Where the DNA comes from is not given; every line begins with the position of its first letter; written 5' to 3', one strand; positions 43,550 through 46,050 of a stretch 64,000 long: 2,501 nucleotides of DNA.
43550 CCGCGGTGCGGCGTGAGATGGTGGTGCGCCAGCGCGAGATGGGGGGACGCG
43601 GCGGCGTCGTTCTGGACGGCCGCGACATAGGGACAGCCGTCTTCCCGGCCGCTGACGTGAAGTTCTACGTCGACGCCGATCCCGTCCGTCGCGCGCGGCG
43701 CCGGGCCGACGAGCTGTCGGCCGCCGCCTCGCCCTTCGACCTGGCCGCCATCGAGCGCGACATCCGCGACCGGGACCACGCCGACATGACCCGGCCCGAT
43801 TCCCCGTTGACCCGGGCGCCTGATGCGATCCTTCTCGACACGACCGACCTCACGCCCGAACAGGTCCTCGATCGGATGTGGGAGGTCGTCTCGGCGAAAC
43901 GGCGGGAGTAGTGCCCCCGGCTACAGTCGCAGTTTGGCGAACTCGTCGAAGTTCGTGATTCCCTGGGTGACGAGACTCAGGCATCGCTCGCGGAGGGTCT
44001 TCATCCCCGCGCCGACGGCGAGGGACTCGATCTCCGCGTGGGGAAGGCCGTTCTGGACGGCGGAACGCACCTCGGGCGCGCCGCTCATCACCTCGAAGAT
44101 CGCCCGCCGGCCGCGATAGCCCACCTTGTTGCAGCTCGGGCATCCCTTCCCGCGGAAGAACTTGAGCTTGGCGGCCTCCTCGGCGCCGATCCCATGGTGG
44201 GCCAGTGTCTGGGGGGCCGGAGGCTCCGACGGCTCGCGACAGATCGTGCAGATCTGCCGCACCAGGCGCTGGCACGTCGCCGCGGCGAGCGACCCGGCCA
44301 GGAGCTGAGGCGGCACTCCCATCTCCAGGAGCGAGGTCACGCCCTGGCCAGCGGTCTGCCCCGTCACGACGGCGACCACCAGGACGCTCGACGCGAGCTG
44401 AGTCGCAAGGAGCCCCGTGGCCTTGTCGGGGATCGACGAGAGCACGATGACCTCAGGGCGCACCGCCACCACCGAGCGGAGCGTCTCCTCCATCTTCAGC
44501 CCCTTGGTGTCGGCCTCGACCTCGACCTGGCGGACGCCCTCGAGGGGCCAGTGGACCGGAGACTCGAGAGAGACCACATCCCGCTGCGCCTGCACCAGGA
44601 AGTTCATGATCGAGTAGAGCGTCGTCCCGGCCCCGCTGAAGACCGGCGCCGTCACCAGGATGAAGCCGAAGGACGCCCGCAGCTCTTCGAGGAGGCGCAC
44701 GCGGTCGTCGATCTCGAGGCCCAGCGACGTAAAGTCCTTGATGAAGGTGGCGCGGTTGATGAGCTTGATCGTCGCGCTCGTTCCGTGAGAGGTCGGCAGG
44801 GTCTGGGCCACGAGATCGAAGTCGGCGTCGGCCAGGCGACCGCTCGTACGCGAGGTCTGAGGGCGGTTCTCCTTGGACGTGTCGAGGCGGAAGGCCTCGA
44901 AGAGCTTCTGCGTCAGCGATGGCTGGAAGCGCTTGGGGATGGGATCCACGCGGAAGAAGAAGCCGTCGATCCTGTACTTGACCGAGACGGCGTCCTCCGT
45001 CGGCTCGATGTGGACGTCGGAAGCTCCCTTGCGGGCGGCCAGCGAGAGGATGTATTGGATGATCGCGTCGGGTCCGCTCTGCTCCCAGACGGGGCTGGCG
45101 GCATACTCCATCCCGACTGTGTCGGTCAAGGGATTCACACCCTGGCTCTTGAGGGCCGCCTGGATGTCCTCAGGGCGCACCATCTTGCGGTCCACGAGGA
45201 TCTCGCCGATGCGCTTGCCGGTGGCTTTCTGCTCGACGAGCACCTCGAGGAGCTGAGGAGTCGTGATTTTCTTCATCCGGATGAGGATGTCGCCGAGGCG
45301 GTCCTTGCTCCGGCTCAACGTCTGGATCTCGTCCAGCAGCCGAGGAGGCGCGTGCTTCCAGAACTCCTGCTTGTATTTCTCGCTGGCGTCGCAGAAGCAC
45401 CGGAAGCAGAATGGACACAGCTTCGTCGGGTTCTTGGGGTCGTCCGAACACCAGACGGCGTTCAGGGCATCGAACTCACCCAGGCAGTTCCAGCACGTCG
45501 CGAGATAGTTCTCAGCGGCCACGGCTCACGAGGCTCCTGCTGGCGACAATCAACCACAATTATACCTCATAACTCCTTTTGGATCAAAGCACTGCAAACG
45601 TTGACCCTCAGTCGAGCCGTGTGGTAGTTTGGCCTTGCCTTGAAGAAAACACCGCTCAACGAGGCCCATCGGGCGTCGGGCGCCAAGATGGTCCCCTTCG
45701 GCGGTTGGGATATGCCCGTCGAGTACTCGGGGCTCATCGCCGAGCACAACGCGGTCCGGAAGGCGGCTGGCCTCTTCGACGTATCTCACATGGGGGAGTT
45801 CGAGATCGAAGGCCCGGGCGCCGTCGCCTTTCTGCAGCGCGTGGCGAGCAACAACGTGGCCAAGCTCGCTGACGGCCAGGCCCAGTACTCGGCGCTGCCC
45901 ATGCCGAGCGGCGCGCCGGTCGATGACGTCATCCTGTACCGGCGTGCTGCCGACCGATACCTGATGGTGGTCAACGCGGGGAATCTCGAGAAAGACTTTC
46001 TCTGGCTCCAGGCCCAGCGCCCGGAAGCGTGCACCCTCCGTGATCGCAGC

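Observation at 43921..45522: Orphan GspE/PilB homolog that has lost every ATPase catalytic motif but keeps c-di-GMP-type MshEN motifs and zinc sites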

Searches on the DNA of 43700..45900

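Call 74: search_rna_families(source=window, start=43700, end=45900, threshold=evalue, max_evalue=1)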
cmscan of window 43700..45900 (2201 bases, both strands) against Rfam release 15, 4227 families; matches with E-value up to 1: 0.
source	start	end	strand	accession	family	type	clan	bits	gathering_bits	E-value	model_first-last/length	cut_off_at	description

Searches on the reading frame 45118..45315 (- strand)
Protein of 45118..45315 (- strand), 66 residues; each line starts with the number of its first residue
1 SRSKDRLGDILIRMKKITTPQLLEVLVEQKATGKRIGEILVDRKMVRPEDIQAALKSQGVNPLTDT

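Call 63: search_solved_structures(query=window:45118-45315:-, max_evalue=10, show_alignments=5)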
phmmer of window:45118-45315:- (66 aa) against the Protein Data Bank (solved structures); distinct sequences matched with E-value up to 10: 14.
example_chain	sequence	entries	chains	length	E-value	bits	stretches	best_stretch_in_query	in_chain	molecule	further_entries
6f8l_G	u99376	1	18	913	1.7e-12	49.9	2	3-58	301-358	Type IV pilus assembly protein PilF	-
6ejf_G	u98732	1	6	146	3.2e-05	27.1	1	33-58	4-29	Type IV pilus assembly protein PilF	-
6olj_C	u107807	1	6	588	0.00061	23.1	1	5-58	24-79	Type IV pilus biogenesis ATPase PilB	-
5tsg_B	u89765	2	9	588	0.00061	23.1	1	5-58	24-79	Type IV pilus biogenesis ATPase PilB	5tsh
8pfa_A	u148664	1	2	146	0.00077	22.8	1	6-58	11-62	c-di-GMP binding domain of the ATPase enzyme PilF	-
5zfr_A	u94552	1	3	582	0.0008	22.8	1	5-58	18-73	Type IV pilus biogenesis ATPase PilB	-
8pdk_A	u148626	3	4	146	0.0018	21.7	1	6-58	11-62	c-di-GMP binding domain of the ATPase enzyme PilF | ATP-binding motif-containing protein pilF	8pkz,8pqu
6ejf_J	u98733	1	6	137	0.0019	21.6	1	6-58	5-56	Type IV pilus assembly protein PilF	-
9glg_A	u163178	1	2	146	0.0023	21.3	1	6-56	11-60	ATP-binding motif-containing protein pilF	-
5htl_A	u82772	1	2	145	0.0026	21.1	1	4-46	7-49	MSHA biogenesis protein MshE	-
8pe0_A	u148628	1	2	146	0.0034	20.8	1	6-58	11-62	c-di-GMP binding domain of the ATPase enzyme PilF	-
9gl5_A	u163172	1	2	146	0.0048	20.3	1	6-58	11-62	ATP-binding motif-containing protein pilF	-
3jc8_Ba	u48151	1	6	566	0.081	16.5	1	5-52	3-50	Type IV-A pilus assembly ATPase PilB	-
9g1w_A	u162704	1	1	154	1.2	12.8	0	5-55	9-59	Type IV pilus assembly ATPase PilB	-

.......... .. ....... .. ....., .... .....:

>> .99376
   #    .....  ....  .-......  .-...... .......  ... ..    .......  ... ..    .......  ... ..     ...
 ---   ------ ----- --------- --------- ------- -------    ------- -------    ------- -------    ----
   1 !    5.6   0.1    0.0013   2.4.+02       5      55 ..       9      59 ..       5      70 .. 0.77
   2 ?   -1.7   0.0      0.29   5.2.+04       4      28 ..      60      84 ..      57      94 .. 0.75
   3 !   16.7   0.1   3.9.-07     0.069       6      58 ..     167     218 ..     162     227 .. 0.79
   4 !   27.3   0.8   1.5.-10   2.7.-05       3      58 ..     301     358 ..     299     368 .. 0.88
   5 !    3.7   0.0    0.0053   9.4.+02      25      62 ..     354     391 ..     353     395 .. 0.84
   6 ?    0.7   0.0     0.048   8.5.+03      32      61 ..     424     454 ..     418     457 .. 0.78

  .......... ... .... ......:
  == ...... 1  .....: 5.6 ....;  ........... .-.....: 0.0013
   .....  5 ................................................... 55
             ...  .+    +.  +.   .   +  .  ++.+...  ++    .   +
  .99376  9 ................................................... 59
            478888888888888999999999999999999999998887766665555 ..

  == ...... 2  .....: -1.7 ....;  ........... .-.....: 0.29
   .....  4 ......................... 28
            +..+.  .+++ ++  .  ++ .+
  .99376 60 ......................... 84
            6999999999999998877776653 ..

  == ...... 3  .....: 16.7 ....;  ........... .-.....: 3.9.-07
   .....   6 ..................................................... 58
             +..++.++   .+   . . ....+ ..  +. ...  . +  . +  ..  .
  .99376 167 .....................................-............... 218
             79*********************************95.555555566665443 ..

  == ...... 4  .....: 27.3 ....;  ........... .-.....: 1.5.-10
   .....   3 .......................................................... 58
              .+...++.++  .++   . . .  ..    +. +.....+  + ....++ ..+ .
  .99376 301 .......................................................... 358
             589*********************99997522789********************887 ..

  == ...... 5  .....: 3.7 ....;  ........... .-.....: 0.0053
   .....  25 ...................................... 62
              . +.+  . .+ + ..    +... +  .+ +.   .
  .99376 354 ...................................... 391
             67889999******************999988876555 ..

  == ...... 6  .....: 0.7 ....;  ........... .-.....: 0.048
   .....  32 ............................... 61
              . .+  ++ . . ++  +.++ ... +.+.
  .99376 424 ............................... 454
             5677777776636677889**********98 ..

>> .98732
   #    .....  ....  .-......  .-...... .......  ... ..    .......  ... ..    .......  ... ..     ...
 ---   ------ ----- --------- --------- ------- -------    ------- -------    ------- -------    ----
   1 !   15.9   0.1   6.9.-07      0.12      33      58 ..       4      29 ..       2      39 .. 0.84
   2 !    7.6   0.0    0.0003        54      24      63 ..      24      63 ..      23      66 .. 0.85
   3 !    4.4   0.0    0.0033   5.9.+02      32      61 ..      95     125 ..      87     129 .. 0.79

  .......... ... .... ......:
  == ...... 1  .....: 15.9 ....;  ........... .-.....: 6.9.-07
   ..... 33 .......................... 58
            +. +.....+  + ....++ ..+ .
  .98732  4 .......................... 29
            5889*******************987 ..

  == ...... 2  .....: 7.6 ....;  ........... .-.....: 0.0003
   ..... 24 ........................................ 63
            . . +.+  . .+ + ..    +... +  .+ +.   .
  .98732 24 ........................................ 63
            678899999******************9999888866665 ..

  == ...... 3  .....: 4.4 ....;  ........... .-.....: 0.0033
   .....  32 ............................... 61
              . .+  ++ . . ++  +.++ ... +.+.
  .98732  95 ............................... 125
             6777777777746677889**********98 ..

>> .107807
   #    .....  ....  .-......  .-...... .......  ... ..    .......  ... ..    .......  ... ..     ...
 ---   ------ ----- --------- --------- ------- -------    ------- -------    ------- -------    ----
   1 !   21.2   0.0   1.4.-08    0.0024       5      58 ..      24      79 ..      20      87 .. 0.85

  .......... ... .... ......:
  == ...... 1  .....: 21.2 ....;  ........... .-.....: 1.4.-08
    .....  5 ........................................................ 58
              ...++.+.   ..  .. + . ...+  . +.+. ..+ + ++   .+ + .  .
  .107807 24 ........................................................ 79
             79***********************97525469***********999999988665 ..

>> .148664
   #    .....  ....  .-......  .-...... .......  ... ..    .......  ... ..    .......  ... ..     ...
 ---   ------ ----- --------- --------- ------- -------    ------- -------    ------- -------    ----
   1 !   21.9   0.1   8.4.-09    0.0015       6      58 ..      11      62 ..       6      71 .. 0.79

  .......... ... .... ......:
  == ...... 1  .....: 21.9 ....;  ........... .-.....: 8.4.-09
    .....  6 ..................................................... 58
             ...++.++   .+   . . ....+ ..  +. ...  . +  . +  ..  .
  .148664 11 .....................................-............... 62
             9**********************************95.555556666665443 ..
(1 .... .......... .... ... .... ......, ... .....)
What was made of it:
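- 45142..45300 (-): MshEN_N c-di-GMP-binding module, aa 75-127: motif I 75-98, spacer 99-103, motif II 104-127. Sequence hits to PilF GSPII-B/C and MshE (call 63).
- Closest known: Thermus thermophilus PilF GSPII-B/C domains. Same: These are the closest sequence matches of the c-di-GMP module (call 63).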

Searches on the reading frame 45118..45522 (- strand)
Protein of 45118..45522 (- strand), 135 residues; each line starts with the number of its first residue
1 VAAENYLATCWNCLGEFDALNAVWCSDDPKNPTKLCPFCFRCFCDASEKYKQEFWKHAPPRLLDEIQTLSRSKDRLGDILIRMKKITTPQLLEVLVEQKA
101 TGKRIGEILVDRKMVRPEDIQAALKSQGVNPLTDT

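Call 53: predict_structure(alignment_id=A4)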
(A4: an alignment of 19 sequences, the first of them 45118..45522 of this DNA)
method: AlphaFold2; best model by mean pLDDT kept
length: 135 residues; sequences in the alignment: 19
mean_pLDDT: 83.9   pTM: 0.66
mean pLDDT of the five models: 83.9, 83.0, 76.7, 73.2, 70.7
residues with pLDDT >= 90: 51; 70-90: 68; 50-70: 9; < 50: 7
segments of 3 or more residues with pLDDT < 50: 130-135
pLDDT, mean of each block of 10 residues (from residue 1): 80 93 79 88 91 91 85 77 86 89 89 90 73 43
secondary structure, 60 per line:
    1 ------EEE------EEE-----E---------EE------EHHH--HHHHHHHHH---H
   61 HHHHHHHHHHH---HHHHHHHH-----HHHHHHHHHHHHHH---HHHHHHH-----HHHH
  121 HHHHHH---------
elements in order: E7-9 E16-18 H48-56 H60-71 H75-82 H88-101 H105-111 H117-126
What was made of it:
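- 45385..45501 (-): N-terminal Cys module, aa 8-46: C10-x2-C13-x11-C25-x-[D/H/C]27-x8-C36-x2-C39-x2-C42-x-C44. Predicted two-metal (zinc-ribbon-like) or Fe-S site. Novel domain. AF2 pLDDT is 79-93, with beta-hairpins around the CxxC knuckles (call 53).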

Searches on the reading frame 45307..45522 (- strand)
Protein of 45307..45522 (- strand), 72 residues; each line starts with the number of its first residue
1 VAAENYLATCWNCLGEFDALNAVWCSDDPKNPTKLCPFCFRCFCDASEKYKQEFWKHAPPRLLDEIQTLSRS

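Call 29: find_homologous_proteins(query=A2, max_evalue=0.001)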
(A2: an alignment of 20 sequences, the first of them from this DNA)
Query A2 (20 sequences) (72 aa, profile of the alignment): 33 proteins with E <= 0.001 among 1176 candidates.
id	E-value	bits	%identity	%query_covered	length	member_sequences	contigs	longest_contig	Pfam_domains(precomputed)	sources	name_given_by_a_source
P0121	4.6e-39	150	88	94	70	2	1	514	-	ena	-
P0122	1.8e-38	148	74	100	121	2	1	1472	-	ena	-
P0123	2.2e-38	148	73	99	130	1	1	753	-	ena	-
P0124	3.2e-37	144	74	100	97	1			-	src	-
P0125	3.5e-36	141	77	96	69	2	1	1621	-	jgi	-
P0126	3.7e-36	141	94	89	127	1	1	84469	-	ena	-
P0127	7.5e-36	140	71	97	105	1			-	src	-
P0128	1.4e-35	139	70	97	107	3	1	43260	-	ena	-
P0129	2.0e-35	138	76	97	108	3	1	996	-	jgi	jgi:hypothetical protein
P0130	6.6e-35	137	71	96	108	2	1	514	-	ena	-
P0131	8.8e-33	130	71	90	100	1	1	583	-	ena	-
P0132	3.3e-32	128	70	97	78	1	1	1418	-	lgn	-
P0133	3.8e-31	125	78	82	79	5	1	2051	-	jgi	-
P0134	1.9e-30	122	75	99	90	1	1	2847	-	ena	-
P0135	1.1e-27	113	67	96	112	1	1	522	-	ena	-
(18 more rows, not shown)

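Call 67: search_protein_families(library=pfam, alignment_id=A2, max_evalue=10)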
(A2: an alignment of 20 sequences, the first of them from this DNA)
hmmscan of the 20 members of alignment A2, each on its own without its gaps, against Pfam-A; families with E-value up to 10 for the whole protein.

A. member 1, seq(72 aa): 0 families

B. families by the number of members that match (of 20 scanned): 6 families
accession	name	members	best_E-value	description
PF13120.11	DUF3974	1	0.068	Domain of unknown function (DUF3974)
PF10590.14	PNP_phzG_C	1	0.088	Pyridoxine 5'-phosphate oxidase C-terminal dimerisation region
PF01037.27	AsnC_trans_reg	1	0.099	Lrp/AsnC ligand binding domain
PF06487.18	SAP18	1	0.18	Sin3 associated polypeptide p18 (SAP18)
PF04823.17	Herpes_UL49_2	1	0.3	Herpesvirus UL49 tegument protein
PF25299.1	ZZ_ADA2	1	0.49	ADA2 ZZ-type zing finger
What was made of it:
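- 45385..45501 (-): No Pfam hit at E<=10 in 20 members (call 67).
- On Known zinc-ribbon / zinc-finger / Fe-S domain families (for aa 1-72): No Pfam family at E<=10 is shared by more than 1 of 20 members (call 67).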

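Call 78: search_solved_structures(query=A2, max_evalue=10, show_alignments=3)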
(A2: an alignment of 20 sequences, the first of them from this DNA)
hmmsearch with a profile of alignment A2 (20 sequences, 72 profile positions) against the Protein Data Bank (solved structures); distinct sequences matched with E-value up to 10: 2.
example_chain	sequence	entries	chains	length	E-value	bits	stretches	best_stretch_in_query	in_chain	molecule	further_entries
8psn_C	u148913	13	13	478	0.63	13.2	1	22-61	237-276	RNA-dependent RNA polymerase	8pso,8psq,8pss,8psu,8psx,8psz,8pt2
9dcg_A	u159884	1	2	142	0.86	12.8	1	18-31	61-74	Thiol:disulfide interchange protein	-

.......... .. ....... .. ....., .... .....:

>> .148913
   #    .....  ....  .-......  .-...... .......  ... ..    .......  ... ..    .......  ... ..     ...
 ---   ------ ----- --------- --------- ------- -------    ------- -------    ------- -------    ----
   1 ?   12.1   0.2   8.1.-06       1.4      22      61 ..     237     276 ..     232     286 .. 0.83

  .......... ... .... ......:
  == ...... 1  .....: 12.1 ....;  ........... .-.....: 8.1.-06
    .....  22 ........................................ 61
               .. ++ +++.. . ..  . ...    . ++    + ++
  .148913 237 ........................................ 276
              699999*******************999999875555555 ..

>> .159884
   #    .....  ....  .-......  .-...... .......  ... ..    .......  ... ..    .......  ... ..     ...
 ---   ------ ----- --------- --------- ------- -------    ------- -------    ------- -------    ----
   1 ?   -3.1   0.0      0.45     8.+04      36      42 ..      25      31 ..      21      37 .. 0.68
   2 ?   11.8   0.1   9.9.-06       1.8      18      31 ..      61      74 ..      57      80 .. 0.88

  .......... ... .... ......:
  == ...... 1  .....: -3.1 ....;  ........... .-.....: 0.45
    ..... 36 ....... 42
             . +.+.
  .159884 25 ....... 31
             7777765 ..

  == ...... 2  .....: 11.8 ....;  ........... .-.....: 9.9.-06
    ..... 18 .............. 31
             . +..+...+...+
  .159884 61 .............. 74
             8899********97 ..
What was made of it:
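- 45385..45501 (-): No PDB sequence relative (call 78).
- On Known zinc-ribbon / zinc-finger / Fe-S domain families (for aa 1-72): The PDB profile search gave only E>0.6 noise (call 78).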
